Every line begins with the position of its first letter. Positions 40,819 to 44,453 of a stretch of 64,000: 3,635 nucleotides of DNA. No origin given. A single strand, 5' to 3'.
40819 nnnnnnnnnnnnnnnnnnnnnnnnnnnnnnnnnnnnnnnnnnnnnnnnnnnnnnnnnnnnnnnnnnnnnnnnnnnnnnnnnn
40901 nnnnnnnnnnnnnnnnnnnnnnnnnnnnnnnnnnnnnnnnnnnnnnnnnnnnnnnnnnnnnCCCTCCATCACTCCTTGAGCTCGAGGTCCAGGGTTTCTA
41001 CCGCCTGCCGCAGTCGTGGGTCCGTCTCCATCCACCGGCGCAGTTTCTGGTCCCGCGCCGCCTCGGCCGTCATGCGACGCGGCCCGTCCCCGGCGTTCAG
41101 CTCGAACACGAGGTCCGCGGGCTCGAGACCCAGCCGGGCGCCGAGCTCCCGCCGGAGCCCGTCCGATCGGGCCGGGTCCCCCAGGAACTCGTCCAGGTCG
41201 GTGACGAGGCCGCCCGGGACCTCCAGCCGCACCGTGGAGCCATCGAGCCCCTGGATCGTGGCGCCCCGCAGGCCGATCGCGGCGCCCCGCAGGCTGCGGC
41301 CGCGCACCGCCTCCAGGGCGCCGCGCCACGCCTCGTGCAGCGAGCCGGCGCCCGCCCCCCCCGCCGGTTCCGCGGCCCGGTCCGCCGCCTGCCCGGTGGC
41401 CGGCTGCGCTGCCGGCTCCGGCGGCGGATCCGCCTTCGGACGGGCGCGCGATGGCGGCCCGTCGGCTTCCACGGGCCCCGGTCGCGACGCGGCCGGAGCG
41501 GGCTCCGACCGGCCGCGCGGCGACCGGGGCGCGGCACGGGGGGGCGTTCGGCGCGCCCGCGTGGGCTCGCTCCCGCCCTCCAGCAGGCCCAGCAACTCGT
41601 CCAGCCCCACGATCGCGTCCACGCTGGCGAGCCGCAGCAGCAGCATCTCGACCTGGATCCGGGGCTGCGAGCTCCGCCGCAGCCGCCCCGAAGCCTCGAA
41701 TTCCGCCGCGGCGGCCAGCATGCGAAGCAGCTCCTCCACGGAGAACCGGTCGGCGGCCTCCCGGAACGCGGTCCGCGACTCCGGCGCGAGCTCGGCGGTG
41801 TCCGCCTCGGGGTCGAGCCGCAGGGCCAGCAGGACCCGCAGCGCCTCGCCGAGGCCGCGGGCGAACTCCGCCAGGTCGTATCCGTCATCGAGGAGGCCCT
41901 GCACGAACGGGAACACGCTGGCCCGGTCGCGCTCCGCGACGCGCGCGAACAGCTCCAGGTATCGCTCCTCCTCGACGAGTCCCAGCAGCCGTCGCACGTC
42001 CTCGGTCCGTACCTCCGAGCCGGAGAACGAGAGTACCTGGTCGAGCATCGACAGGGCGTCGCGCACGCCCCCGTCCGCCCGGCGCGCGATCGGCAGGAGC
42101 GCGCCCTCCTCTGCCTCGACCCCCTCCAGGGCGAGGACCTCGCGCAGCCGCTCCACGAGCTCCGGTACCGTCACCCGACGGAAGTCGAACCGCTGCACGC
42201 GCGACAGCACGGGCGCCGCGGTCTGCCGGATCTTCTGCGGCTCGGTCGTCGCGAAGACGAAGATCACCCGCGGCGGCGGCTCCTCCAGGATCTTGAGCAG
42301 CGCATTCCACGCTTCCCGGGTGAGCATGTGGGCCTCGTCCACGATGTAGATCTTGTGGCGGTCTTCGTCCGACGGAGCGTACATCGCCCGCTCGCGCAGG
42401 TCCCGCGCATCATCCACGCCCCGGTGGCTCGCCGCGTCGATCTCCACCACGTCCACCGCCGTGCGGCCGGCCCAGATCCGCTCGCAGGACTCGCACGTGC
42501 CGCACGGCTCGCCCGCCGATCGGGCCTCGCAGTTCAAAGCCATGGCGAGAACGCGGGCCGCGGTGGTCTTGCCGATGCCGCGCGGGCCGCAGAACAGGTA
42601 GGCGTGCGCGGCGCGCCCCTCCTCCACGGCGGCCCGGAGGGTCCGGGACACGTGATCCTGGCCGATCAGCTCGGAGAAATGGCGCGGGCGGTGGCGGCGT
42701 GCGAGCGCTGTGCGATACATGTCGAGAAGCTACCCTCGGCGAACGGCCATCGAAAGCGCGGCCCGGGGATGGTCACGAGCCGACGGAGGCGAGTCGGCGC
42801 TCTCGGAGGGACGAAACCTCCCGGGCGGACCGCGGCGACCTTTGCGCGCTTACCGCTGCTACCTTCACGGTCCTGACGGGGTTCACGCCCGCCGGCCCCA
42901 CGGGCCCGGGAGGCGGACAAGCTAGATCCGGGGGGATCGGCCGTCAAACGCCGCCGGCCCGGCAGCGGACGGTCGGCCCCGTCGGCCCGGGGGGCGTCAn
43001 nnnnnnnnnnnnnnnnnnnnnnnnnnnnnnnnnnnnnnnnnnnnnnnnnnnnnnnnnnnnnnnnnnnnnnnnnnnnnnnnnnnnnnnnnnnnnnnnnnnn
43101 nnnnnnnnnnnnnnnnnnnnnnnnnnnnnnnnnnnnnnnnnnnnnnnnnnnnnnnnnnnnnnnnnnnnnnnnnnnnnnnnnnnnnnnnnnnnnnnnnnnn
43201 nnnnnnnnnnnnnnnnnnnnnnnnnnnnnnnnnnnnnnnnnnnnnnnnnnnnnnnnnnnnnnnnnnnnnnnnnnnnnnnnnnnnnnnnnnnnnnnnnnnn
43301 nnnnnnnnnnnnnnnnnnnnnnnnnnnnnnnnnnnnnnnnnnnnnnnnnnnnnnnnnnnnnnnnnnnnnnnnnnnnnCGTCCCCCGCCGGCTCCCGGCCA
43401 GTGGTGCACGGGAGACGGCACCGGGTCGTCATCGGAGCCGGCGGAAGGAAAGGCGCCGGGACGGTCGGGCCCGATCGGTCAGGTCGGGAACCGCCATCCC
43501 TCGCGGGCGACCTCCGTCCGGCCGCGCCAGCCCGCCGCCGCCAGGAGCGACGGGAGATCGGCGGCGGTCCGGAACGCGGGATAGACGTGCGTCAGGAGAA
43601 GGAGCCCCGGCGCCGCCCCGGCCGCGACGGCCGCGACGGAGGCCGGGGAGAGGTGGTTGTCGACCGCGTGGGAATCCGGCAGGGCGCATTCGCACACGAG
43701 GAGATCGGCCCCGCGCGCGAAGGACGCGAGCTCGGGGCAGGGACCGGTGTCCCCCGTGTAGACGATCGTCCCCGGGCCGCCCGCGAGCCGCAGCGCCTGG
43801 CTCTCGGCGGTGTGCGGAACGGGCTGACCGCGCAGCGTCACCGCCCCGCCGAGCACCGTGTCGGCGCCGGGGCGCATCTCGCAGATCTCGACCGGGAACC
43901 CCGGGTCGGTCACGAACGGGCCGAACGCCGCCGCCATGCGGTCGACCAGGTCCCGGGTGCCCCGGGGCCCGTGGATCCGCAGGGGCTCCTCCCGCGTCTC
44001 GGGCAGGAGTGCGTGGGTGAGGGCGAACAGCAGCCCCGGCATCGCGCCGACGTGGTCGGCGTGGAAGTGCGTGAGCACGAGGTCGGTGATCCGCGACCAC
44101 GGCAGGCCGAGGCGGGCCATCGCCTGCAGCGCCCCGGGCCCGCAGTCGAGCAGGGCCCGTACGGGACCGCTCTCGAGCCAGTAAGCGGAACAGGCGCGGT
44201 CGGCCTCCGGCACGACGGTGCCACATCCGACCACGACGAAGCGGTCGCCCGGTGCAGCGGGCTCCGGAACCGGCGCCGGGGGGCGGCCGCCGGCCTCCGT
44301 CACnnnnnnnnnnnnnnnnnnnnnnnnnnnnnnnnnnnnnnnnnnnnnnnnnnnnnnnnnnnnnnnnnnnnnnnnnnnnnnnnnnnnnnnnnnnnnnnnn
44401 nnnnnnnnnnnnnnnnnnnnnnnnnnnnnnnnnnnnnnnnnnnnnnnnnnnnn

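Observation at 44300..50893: Translationally coupled operon: SPOR lipoprotein, pseudo-ParA/MinD + TM + SPOR protein, SMC, RNase Z-like MBL hydrolase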

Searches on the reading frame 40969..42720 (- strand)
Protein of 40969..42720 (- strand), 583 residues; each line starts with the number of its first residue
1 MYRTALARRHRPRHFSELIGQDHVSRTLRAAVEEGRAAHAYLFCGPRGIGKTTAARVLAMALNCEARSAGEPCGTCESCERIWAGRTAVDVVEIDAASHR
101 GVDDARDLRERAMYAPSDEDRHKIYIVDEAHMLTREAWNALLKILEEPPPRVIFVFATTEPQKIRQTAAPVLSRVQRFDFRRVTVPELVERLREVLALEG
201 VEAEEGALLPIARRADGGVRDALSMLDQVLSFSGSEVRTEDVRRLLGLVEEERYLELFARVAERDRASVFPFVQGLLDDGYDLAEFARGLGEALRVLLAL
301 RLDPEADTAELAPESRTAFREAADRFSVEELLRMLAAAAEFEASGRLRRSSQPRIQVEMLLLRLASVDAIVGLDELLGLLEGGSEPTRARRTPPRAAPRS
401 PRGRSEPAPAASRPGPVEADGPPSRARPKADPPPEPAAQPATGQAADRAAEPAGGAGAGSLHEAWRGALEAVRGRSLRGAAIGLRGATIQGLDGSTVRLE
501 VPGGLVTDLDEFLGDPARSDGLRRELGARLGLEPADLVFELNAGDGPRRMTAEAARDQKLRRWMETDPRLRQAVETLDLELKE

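Call 11: search_protein_families(library=pfam, proteins=[window:40969-42720:-], max_evalue=0.01)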
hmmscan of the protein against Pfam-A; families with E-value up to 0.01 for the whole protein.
window:40969-42720:- (583 aa): 12 families
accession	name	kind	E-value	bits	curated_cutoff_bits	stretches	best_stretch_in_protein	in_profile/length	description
PF13177.12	DNA_pol3_delta2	-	3e-36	125.3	27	1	21-183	2-160/161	DNA polymerase III, delta subunit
PF12169.13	DNA_pol3_gamma3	-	1.4e-17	64.2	24.4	1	237-370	1-133/143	DNA polymerase III subunits gamma and tau domain III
PF22608.2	DNAX_ATPase_lid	-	1.6e-12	47.4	27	1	189-234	3-48/49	DNA polymerase III clamp loader subunit, ATPase lid domain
PF00004.35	AAA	-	6.1e-10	40.1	21.2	1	42-178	2-123/131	ATPase family associated with various cellular activities (AAA)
PF13401.12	AAA_22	-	4.6e-08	33.9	27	1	40-157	7-123/130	AAA domain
PF05496.18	RuvB_N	-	5.3e-08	33.2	27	1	11-72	2-67/159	Holliday junction DNA helicase RuvB P-loop domain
PF13604.12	AAA_30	-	2.9e-05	24.3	27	1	41-155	21-122/191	AAA domain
PF13191.12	AAA_16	-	0.002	19.1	32.6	1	18-147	2-129/167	AAA ATPase domain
PF07728.20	AAA_5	-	0.0029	18.1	22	0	42-147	3-92/139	AAA domain (dynein-related subfamily)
PF13245.12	AAA_19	-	0.0033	18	25.1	0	30-155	3-123/134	AAA domain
PF04851.21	ResIII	-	0.0059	17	22.5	0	113-147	117-152/164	Type III restriction enzyme, res subunit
PF13173.12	AAA_14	-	0.0089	16.5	27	0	40-177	4-117/129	AAA domain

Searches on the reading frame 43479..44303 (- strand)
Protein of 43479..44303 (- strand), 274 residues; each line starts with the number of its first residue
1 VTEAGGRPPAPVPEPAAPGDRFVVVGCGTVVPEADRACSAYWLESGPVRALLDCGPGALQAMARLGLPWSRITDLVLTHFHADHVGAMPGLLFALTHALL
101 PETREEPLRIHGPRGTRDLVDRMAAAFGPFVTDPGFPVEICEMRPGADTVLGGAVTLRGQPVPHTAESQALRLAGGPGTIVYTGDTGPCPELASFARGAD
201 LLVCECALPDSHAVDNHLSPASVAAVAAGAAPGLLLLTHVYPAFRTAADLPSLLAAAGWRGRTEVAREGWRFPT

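Call 8: search_protein_families(library=pfam, proteins=[window:43479-44303:-], max_evalue=1)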
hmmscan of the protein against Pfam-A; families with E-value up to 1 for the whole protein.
window:43479-44303:- (274 aa): 3 families
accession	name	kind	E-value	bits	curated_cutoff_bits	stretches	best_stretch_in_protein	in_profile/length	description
PF12706.13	Lactamase_B_2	-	1.2e-17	64.7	27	1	49-239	2-199/200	Beta-lactamase superfamily domain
PF00753.33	Lactamase_B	-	6.8e-14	52.7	22.7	1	36-195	4-159/196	Metallo-beta-lactamase superfamily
PF23023.1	Anti-Pycsar_Apyc1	-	2.6e-06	27.6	50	1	48-95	30-77/250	Anti-Pycsar protein Apyc1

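Call 9: search_protein_families(library=ncbifam, proteins=[window:43479-44303:-], max_evalue=1)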
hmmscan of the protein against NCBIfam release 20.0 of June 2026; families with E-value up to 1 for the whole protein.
window:43479-44303:- (274 aa): 25 families
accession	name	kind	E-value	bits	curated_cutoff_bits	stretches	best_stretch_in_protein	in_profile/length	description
TIGR02651.1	RNase_Z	equivalog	1.2e-34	119.8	292.95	2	23-173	3-147/302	ribonuclease Z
NF000801.0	PRK00055.1-3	equivalog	6.1e-33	114.2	252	2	23-168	5-147/307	ribonuclease Z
NF041851.1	cyc_nuc_deg_phdiest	equivalog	5.2e-31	107.9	400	1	21-268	2-247/253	cyclic nucleotide-degrading phosphodiesterase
NF000806.0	PRK00055.2-4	equivalog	5.5e-22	78.3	363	1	24-267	6-269/280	ribonuclease Z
NF041257.1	GntH_guanitoxin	equivalog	2.9e-20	72.5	333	1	21-213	14-223/374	guanitoxin biosynthesis MBL fold metallo-hydrolase GntH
NF000800.0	PRK00055.1-1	equivalog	2.4e-17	62.9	398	2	24-168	5-145/305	ribonuclease Z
NF000805.0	PRK00055.2-3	equivalog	3.2e-17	62.8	416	2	22-174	6-151/307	ribonuclease Z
TIGR02649.1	true_RNase_BN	exception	3.2e-14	52.7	563.7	2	26-146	6-123/304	ribonuclease BN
NF002558.0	PRK02126.1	subfamily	6.7e-09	35.2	315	2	49-120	29-90/345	ribonuclease Z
NF000804.0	PRK00055.2-1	equivalog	2.1e-07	30.4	402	2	22-96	6-80/306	ribonuclease Z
TIGR03307.1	PhnP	equivalog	0.00054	19.4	272.25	1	36-87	36-82/249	phosphonate metabolism protein PhnP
NF047975.1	blaPYX_B1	exception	0.0019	17.6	473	0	72-92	101-121/245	PYX family subclass B1 metallo-beta-lactamase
NF002553.0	PRK02113.1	equivalog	0.0023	17.4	386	1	35-91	32-86/252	MBL fold metallo-hydrolase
TIGR02650.1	RNase_Z_T_toga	equivalog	0.0086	15.3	507.05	1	37-119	8-85/277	ribonuclease Z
NF045700.1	AHLLactAttM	equivalog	0.01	15.4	390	1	23-88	45-110/257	AttM family quorum-quenching N-acyl homoserine lactonase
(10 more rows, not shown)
